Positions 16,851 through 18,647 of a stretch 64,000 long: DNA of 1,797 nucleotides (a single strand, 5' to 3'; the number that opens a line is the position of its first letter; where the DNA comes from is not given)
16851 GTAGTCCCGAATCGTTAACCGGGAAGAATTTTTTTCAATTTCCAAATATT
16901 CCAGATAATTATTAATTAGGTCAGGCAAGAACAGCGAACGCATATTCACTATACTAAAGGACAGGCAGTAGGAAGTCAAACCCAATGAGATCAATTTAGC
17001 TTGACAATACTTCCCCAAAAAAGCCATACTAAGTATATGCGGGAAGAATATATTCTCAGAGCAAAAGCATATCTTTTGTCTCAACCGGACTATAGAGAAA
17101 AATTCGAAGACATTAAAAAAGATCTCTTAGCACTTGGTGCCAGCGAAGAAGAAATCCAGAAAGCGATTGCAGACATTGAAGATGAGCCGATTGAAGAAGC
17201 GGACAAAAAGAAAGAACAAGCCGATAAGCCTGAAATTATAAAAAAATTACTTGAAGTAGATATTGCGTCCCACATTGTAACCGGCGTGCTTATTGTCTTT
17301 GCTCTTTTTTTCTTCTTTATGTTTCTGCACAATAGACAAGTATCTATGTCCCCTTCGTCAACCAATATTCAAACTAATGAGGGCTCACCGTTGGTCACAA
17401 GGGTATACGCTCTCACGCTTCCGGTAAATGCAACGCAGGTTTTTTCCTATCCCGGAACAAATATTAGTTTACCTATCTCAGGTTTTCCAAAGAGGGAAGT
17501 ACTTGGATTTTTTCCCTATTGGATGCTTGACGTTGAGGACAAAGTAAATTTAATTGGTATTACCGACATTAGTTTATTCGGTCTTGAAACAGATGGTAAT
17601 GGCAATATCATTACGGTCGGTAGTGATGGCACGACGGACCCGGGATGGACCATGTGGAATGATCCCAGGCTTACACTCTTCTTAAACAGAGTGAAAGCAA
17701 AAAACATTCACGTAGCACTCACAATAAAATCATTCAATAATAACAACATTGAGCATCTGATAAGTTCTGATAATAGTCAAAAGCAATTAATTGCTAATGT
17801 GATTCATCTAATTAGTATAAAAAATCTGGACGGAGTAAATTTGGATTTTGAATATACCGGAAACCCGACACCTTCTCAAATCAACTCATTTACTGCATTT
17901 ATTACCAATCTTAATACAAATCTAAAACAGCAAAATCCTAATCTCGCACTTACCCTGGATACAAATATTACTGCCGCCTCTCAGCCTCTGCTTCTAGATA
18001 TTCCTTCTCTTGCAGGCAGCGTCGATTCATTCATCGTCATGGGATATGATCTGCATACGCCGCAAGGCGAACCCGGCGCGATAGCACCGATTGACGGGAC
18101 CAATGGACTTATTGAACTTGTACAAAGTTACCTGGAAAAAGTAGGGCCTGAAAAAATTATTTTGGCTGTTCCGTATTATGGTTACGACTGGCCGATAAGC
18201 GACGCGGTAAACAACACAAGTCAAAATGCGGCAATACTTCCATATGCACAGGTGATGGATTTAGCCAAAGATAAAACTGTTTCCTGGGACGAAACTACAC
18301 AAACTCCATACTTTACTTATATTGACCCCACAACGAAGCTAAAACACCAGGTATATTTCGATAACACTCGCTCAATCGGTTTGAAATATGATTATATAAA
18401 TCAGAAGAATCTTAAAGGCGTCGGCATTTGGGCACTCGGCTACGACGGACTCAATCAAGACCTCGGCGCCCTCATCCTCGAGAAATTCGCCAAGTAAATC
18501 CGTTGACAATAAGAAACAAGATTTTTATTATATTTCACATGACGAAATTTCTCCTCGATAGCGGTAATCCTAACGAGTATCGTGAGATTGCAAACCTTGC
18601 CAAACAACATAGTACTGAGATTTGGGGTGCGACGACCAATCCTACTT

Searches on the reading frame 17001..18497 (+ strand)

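Call 85: search_protein_families(library=pfam, proteins=[window:17001-18497:+], max_evalue=0.00001)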
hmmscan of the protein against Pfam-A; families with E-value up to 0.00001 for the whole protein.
window:17001-18497:+ (498 aa): 1 family
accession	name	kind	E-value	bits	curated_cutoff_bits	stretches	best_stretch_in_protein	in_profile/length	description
PF00704.34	Glyco_hydro_18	-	8.7e-37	127.9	29.6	1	232-482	61-317/317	Glycosyl hydrolases family 18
